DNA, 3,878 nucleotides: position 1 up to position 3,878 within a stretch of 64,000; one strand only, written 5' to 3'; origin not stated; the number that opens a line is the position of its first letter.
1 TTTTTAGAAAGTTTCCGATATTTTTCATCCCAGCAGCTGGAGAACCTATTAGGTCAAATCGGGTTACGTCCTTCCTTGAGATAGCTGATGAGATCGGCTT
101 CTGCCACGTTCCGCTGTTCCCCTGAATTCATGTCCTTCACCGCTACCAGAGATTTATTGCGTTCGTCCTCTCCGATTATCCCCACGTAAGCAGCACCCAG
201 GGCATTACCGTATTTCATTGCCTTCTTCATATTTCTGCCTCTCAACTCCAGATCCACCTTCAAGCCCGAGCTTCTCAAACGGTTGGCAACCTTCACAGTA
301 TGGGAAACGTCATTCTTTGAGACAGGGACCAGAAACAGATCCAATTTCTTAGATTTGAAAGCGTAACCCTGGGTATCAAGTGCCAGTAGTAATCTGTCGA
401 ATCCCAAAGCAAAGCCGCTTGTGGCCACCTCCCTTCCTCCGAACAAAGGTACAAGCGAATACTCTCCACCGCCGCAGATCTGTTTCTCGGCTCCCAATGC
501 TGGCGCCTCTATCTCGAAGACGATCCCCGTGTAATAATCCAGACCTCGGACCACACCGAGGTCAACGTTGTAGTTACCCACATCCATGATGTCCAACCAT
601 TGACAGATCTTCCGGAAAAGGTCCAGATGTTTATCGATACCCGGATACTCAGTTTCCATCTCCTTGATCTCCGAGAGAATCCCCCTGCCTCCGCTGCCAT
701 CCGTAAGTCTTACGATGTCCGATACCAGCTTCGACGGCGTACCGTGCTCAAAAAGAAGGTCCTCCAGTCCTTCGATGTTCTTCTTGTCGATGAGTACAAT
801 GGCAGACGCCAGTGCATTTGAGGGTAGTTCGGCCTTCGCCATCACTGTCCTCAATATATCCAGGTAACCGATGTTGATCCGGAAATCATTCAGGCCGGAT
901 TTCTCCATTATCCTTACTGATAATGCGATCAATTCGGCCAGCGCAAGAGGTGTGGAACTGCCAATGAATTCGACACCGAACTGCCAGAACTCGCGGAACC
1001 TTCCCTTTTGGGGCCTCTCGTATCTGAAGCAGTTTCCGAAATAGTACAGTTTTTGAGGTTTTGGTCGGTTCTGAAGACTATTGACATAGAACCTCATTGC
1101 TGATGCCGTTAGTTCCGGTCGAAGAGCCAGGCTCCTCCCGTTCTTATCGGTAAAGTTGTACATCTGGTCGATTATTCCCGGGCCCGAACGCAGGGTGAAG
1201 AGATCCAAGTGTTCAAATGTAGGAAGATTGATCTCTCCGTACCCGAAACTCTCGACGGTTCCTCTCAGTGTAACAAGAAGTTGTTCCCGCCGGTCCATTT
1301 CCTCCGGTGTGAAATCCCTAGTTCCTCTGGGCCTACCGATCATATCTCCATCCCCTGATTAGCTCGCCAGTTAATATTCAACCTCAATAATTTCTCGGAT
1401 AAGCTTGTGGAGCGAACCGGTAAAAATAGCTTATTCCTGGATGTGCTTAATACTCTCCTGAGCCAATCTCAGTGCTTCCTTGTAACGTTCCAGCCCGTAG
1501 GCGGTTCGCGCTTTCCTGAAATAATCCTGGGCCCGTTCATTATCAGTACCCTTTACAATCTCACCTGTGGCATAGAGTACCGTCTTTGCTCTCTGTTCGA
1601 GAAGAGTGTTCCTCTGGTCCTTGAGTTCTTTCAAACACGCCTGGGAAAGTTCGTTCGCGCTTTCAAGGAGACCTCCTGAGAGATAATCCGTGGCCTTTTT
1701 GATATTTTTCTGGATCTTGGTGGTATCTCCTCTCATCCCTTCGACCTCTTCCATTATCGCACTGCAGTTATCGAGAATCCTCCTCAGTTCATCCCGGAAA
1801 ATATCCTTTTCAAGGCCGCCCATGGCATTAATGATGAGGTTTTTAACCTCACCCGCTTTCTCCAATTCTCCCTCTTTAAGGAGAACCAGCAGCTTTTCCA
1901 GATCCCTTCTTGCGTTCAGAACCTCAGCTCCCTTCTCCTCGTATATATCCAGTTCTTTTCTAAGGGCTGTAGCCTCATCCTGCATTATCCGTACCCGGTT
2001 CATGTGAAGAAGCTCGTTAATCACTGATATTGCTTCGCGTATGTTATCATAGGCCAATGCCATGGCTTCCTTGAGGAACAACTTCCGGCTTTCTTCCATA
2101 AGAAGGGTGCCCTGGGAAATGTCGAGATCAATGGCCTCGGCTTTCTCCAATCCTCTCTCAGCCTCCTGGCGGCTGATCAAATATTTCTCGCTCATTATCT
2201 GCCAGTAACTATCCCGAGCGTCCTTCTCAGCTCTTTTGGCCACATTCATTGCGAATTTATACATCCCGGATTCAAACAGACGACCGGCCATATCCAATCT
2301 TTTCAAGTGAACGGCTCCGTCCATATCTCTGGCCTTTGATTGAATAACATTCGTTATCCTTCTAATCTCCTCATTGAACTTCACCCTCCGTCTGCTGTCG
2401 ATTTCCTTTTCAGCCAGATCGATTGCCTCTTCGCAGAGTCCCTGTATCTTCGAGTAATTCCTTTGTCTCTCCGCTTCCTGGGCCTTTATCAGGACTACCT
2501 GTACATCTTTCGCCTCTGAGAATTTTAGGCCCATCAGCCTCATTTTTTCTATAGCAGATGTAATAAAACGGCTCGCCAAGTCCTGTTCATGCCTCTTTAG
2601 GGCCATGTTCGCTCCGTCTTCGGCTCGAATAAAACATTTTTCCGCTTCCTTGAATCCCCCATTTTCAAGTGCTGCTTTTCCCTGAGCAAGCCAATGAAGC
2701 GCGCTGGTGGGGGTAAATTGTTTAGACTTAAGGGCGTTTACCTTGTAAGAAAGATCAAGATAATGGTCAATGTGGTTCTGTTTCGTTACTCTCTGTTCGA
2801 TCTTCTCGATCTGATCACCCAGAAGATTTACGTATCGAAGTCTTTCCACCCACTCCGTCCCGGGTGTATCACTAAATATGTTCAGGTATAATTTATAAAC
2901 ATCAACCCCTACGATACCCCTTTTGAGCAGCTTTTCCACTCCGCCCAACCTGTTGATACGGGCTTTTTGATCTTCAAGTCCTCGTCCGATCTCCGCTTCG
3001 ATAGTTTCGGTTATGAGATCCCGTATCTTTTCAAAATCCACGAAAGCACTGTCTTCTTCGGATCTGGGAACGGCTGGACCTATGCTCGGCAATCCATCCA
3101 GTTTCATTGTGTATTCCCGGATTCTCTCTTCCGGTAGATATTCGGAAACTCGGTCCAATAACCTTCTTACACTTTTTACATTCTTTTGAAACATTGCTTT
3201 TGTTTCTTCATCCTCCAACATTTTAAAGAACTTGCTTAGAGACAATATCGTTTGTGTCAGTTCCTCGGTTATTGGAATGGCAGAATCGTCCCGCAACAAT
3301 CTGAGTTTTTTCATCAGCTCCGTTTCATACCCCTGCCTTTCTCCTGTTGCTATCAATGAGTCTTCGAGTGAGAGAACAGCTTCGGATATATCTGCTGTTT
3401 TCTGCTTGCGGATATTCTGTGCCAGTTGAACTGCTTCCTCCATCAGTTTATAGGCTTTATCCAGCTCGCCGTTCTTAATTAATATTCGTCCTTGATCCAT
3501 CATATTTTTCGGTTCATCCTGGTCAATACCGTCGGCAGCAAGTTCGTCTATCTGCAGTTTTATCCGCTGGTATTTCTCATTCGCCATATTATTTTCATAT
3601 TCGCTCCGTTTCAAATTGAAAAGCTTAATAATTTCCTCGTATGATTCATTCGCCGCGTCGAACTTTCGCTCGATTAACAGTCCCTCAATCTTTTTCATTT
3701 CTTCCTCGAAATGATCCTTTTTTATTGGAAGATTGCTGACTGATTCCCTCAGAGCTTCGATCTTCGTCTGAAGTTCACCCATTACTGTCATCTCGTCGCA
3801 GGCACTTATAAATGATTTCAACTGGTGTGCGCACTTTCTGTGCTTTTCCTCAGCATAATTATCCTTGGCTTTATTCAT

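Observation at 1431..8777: A 2448-aa protein that is one uninterrupted array of about 37 strict 66-residue helical repeats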

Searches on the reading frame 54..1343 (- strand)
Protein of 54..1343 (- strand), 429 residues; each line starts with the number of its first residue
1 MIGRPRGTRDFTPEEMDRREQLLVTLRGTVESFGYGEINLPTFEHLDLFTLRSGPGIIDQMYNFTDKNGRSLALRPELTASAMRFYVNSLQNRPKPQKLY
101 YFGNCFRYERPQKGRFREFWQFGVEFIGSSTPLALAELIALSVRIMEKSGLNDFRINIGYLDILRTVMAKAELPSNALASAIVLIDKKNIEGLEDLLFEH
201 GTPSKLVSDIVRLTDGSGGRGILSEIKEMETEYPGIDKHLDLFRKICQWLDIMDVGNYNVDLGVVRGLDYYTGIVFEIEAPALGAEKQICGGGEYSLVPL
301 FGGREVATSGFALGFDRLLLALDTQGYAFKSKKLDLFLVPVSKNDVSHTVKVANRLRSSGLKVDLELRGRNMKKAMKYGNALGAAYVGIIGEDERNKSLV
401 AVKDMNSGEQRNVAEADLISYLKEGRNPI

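Call 5: search_protein_families(library=pfam, proteins=[window:54-1343:-], max_evalue=1)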
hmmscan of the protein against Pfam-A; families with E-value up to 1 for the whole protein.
window:54-1343:- (429 aa): 5 families
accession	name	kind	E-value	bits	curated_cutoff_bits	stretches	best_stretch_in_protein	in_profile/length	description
PF13393.11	tRNA-synt_His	-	1.3e-62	212.2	25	1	7-318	1-308/308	Histidyl-tRNA synthetase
PF03129.25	HGTP_anticodon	-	1.1e-13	51.6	21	1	337-424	3-93/94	Anticodon binding domain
PF00587.30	tRNA-synt_2b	-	1.9e-11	44.8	29.3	1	62-289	1-131/179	tRNA synthetase class II core domain (G, H, P, S and T)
PF01409.25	tRNA-synt_2d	-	0.0062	16.5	19.8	1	58-156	65-162/246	tRNA synthetases class II core domain (F)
PF00152.25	tRNA-synt_2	-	0.013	15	25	1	97-126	92-121/308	tRNA synthetases class II (D, K and N)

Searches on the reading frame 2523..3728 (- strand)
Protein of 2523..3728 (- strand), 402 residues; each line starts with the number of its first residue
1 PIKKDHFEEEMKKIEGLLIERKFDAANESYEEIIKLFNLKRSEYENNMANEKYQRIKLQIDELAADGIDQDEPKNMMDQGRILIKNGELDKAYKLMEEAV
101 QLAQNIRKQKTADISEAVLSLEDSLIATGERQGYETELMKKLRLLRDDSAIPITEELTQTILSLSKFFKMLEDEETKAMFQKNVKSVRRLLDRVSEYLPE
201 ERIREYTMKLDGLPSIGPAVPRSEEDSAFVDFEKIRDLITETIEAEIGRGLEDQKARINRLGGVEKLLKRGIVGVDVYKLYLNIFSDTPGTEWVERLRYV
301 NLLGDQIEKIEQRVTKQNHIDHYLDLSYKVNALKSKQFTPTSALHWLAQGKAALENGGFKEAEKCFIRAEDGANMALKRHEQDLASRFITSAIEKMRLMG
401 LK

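Call 73: predict_structure(alignment_id=A6)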
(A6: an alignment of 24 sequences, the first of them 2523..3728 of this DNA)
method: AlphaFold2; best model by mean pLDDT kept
length: 402 residues; sequences in the alignment: 24
mean_pLDDT: 87.9   pTM: 0.53
mean pLDDT of the five models: 87.9, 87.6, 87.1, 83.8, 83.8
residues with pLDDT >= 90: 225; 70-90: 161; 50-70: 16; < 50: 0
segments of 3 or more residues with pLDDT < 50: none
pLDDT, mean of each block of 10 residues (from residue 1): 80 92 91 88 88 93 85 93 90 93 90 83 81 74 77 61 74 83 91 92 93 81 85 94 95 94 89 90 93 93 94 92 93 82 94 92 95 90 90 89 70
secondary structure, 60 per line:
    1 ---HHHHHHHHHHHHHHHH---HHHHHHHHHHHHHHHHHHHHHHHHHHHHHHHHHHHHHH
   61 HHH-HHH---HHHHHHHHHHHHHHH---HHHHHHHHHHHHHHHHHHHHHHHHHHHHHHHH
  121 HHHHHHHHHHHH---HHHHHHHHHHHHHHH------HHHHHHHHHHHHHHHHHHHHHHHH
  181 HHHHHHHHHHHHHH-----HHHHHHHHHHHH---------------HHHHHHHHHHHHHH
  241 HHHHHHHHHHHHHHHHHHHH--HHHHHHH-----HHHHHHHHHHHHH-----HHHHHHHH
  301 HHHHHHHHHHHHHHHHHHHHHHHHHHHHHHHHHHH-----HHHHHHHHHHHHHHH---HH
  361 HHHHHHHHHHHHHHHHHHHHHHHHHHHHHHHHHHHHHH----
elements in order: H4-19 H23-63 H71-85 H89-132 H136-150 H157-194 H200-211 H227-260 H263-269 H275-287 H293-335 H341-355 H359-398
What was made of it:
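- Checked: In the sequence-degenerate stretch 1816-2019, AlphaFold2 still predicts the same short-helix/long-helix alternation (call 73), so 'about 37 units' is fair.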
